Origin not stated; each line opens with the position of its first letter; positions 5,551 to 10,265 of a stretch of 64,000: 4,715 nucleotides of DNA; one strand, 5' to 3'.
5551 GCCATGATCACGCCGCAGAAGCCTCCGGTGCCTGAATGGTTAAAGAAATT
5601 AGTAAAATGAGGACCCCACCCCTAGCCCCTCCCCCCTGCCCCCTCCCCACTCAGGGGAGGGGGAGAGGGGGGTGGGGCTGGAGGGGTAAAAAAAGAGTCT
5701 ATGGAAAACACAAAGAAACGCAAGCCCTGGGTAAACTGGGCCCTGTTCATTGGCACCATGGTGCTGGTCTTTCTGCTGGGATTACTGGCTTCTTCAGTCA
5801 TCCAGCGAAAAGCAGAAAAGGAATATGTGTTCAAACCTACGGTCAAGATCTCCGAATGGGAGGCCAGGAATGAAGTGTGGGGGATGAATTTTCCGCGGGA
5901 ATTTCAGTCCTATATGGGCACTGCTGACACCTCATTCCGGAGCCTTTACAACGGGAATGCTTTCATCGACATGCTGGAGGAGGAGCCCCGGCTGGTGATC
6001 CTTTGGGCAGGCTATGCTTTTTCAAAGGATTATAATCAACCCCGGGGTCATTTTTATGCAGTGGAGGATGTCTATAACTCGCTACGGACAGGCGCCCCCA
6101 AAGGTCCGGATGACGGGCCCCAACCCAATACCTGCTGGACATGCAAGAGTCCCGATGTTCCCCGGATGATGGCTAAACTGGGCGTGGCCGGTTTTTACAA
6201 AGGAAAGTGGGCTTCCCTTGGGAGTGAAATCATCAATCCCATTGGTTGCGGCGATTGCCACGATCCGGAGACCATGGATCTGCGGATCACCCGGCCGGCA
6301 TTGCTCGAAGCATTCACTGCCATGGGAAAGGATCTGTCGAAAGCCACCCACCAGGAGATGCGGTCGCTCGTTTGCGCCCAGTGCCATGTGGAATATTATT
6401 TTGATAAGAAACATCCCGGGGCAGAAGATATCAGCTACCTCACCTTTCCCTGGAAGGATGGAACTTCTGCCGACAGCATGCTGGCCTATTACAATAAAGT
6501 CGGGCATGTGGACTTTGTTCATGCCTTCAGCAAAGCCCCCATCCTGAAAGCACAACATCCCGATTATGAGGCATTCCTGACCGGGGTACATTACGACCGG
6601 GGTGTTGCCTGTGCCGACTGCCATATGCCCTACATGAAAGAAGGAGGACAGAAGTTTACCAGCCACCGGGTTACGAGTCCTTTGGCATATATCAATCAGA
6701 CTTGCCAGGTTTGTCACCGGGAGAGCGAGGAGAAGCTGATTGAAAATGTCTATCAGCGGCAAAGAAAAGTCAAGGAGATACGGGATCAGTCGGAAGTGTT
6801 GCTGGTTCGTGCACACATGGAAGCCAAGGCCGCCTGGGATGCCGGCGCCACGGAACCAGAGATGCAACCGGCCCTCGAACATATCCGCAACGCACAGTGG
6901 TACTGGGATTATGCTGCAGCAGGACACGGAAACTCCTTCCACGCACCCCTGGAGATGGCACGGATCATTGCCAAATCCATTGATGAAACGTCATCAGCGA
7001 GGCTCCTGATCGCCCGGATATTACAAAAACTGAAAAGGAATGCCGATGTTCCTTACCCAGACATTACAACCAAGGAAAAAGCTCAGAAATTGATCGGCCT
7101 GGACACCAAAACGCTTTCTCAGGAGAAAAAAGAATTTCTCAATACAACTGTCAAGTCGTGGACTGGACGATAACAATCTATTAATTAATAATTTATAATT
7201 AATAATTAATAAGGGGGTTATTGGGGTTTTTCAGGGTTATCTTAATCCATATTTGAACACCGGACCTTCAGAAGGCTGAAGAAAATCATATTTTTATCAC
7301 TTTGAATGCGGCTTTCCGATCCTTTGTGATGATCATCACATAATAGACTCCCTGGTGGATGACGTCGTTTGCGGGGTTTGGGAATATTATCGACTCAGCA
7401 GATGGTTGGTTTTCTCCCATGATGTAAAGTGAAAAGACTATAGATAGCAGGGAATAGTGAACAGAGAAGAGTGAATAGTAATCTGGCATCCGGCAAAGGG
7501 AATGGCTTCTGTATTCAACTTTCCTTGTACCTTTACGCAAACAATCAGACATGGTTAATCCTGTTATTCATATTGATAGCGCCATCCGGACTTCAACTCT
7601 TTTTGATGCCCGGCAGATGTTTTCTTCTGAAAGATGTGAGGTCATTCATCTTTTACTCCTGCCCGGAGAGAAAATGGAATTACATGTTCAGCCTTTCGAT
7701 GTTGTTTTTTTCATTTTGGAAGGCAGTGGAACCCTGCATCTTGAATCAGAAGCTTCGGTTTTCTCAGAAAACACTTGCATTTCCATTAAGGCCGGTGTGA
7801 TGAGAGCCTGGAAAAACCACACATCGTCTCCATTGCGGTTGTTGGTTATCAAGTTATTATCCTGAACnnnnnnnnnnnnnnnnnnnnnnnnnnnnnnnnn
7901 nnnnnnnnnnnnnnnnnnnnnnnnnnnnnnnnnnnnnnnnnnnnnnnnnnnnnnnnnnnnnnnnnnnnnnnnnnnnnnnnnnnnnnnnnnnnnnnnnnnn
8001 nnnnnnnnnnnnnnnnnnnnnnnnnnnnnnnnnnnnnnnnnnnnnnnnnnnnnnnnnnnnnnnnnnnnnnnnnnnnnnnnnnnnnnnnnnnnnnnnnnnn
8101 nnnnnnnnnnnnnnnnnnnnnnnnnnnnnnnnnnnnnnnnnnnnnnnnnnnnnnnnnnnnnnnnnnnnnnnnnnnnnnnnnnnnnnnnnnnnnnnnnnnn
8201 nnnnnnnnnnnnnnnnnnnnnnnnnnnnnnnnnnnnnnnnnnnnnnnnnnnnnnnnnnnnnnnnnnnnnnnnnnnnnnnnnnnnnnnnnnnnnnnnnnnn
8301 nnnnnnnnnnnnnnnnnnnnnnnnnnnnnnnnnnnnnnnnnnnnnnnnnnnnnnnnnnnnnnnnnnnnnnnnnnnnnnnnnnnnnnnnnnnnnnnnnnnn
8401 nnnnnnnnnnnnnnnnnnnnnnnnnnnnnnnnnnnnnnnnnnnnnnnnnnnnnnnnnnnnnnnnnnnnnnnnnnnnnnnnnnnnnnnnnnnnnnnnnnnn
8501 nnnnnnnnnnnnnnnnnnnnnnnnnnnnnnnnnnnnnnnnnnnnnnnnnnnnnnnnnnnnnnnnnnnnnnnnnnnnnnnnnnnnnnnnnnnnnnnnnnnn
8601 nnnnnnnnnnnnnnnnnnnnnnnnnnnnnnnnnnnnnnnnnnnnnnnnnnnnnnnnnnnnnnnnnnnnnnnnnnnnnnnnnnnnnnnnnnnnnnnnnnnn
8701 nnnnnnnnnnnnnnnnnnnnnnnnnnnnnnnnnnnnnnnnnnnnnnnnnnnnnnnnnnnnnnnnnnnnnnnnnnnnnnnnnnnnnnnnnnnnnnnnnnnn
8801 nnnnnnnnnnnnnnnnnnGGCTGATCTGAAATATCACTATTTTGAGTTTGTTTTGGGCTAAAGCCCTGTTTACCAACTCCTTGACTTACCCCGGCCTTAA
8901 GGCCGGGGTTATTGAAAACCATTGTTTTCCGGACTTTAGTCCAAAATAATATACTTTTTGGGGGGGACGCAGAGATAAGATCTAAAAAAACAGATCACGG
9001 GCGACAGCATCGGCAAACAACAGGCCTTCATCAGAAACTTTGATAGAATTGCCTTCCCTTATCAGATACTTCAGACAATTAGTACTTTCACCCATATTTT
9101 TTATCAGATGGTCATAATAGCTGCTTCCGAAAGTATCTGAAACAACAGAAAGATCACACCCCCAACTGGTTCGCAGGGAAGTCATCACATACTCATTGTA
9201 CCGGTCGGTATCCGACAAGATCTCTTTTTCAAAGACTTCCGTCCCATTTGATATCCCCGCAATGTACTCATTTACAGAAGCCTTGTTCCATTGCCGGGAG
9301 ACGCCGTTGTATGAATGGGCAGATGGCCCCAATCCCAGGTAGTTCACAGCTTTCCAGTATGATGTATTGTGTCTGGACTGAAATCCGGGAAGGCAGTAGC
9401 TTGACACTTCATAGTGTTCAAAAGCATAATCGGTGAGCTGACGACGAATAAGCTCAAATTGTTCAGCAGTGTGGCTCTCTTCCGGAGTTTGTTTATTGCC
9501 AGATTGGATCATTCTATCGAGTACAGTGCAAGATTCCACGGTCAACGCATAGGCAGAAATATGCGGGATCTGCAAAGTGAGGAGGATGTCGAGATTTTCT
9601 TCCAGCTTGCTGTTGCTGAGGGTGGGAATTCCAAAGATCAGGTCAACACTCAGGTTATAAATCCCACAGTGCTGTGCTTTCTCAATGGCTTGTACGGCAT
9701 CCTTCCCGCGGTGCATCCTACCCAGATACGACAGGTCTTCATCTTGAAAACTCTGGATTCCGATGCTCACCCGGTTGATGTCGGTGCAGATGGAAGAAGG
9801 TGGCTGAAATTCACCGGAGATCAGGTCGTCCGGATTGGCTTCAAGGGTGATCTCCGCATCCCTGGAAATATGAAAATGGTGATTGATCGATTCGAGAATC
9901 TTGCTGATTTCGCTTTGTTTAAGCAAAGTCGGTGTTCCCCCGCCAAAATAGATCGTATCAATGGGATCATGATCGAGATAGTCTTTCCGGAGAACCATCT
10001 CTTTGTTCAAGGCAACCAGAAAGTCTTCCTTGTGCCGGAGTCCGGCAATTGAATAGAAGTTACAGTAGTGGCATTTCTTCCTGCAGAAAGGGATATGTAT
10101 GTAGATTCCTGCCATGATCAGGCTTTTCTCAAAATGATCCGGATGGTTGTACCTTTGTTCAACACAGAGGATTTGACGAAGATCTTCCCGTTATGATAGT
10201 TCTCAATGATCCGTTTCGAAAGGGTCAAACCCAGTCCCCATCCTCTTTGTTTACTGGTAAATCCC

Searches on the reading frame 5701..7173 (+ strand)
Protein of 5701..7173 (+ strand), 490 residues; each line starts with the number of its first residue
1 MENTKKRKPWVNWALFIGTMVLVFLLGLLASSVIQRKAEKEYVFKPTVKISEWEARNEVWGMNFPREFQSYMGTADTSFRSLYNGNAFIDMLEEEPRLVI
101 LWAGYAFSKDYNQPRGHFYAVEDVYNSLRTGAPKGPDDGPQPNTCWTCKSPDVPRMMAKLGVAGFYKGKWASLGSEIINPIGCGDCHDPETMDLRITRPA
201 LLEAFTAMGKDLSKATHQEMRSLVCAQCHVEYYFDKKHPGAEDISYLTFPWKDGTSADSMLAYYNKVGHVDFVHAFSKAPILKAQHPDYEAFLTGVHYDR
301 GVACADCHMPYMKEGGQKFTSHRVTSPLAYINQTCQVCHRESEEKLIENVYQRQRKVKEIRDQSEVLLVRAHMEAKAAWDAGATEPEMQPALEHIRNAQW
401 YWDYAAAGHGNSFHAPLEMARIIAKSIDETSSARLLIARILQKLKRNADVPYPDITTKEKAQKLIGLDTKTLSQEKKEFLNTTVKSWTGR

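Call 26: search_protein_families(library=pfam, proteins=[window:5701-7173:+], max_evalue=0.00001)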
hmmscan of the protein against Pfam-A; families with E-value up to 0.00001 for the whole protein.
window:5701-7173:+ (490 aa): 2 families
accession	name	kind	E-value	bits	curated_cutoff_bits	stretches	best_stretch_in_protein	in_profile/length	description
PF02335.20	Cytochrom_C552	-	6.1e-170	566.3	24.1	1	58-488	3-431/438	Cytochrome c552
PF14522.11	Cytochrome_C7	-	2.5e-08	34.1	24.8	0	296-345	7-54/67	Cytochrome c7 and related cytochrome c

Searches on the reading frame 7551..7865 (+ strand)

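Call 89: search_protein_families(library=ncbifam, proteins=[window:7551-7865:+], max_evalue=0.001)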
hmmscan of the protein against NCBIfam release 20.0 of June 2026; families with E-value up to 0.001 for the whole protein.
window:7551-7865:+ (104 aa): 1 family
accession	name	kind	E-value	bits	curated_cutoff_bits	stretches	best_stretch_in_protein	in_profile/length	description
TIGR01479.1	GMP_PMI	equivalog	0.00025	20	372.95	1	22-100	368-447/467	mannose-1-phosphate guanylyltransferase/mannose-6-phosphate isomerase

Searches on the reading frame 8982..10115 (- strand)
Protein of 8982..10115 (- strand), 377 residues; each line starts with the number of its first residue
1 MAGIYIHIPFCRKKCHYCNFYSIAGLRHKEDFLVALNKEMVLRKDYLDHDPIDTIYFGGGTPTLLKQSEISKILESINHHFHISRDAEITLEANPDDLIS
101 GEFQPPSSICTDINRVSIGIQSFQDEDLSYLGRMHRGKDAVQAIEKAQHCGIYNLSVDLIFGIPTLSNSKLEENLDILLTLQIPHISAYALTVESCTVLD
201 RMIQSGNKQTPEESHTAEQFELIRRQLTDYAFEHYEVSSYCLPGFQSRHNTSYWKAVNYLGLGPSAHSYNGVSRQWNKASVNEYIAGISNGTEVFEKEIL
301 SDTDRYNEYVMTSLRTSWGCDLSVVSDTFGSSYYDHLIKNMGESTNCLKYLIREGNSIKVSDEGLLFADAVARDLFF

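Call 26: search_protein_families(library=pfam, proteins=[window:8982-10115:-], max_evalue=0.00001)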
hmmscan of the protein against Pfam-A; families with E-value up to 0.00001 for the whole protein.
window:8982-10115:- (377 aa): 1 family
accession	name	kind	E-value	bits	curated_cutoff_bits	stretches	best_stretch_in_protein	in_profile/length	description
PF04055.27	Radical_SAM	-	1.2e-18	68.3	29.5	1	5-176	1-164/166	Radical SAM superfamily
